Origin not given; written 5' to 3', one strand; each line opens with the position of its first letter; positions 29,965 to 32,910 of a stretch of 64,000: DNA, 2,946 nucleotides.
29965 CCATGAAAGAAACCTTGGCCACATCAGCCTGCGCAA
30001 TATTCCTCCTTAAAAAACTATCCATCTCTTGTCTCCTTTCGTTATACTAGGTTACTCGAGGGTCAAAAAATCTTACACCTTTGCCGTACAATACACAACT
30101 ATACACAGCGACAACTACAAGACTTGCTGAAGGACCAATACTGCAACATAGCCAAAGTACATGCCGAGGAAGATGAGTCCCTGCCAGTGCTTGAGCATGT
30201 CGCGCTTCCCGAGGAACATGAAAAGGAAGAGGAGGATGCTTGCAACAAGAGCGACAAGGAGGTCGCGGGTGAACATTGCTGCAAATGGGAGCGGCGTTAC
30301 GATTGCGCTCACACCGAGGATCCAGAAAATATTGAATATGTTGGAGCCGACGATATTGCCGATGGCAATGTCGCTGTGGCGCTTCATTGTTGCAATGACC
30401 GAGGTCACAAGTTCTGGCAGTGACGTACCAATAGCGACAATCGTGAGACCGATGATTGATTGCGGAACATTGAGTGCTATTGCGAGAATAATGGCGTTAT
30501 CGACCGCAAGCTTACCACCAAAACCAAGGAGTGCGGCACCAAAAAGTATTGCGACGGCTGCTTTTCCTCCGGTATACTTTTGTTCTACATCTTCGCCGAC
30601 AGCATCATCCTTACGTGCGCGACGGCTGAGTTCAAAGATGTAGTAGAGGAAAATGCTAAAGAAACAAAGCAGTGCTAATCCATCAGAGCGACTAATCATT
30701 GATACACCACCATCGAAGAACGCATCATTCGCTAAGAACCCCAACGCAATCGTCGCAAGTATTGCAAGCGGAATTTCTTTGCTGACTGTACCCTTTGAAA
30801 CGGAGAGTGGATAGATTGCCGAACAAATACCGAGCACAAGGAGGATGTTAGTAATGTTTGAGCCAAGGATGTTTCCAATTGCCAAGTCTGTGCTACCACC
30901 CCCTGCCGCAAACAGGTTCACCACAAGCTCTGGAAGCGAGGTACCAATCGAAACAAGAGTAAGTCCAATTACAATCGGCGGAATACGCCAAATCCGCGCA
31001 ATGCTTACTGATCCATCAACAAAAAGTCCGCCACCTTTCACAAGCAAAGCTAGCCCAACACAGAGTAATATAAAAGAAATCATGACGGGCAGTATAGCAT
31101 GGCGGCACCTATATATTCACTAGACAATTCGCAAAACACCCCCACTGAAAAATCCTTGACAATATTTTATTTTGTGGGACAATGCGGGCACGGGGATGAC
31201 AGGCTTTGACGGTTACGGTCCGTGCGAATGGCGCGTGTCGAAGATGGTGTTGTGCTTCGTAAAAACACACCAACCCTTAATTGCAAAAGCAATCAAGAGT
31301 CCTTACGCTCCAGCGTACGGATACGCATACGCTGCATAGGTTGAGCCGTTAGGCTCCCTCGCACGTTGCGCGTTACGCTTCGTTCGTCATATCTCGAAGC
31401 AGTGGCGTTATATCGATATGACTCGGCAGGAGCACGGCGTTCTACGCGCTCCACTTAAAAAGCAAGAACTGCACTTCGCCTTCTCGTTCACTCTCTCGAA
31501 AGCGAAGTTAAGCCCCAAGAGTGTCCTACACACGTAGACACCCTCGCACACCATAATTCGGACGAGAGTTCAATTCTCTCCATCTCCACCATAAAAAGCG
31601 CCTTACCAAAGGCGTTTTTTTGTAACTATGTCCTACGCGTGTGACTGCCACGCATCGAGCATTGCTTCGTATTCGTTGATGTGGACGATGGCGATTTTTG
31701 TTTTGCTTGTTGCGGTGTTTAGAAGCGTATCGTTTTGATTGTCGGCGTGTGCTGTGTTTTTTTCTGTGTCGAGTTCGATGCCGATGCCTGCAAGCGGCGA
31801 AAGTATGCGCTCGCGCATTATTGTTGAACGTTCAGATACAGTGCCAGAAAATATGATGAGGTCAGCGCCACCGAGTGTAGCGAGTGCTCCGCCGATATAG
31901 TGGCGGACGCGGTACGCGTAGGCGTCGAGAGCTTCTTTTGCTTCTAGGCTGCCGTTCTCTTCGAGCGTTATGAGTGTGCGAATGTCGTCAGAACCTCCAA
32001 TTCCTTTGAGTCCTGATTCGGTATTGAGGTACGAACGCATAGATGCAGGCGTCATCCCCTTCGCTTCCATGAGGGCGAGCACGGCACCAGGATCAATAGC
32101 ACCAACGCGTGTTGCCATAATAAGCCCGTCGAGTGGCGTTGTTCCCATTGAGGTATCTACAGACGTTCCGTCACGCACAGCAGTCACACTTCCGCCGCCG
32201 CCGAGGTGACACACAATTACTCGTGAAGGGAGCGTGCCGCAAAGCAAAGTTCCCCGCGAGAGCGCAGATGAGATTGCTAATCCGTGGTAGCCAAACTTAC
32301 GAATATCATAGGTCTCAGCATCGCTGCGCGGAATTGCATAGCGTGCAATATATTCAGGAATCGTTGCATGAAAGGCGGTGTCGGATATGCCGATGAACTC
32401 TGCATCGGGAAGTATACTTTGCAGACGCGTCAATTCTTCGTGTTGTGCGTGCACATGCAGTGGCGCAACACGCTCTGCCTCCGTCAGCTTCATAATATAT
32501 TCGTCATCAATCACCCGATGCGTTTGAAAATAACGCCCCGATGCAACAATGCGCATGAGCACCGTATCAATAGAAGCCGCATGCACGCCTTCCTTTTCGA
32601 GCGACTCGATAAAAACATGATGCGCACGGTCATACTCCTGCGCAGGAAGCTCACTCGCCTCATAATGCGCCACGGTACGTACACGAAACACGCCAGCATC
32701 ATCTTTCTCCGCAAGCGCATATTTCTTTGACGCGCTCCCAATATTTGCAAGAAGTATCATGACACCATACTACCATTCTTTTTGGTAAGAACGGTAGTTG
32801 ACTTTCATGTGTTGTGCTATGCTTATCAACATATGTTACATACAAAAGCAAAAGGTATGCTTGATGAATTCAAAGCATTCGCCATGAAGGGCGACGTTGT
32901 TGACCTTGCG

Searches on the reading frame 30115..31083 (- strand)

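Call 13: search_protein_families(library=pfam, proteins=[window:30115-31083:-], max_evalue=0.01)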
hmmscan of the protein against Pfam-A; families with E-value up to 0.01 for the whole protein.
window:30115-31083:- (322 aa): 1 family
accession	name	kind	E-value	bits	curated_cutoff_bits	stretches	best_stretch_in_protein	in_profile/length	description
PF01699.29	Na_Ca_ex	-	5e-58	195.8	24.9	2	175-317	2-150/151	Sodium/calcium exchanger protein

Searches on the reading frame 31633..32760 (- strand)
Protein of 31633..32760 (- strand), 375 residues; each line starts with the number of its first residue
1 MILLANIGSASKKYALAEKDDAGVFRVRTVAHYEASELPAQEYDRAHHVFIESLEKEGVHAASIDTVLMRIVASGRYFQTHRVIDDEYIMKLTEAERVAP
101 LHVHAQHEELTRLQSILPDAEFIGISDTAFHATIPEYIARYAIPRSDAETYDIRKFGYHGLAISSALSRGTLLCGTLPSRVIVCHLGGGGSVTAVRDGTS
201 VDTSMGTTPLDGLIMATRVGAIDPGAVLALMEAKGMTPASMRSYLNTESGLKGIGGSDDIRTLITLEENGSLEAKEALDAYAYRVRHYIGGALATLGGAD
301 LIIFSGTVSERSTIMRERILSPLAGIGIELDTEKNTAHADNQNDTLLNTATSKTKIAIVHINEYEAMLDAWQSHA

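Call 13: search_protein_families(library=pfam, proteins=[window:31633-32760:-], max_evalue=0.01)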
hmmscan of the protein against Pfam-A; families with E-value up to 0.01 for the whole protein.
window:31633-32760:- (375 aa): 1 family
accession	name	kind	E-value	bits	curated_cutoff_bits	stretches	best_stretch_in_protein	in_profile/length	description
PF00871.23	Acetate_kinase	-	4.2e-81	273.1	22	1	31-364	48-387/392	Acetokinase family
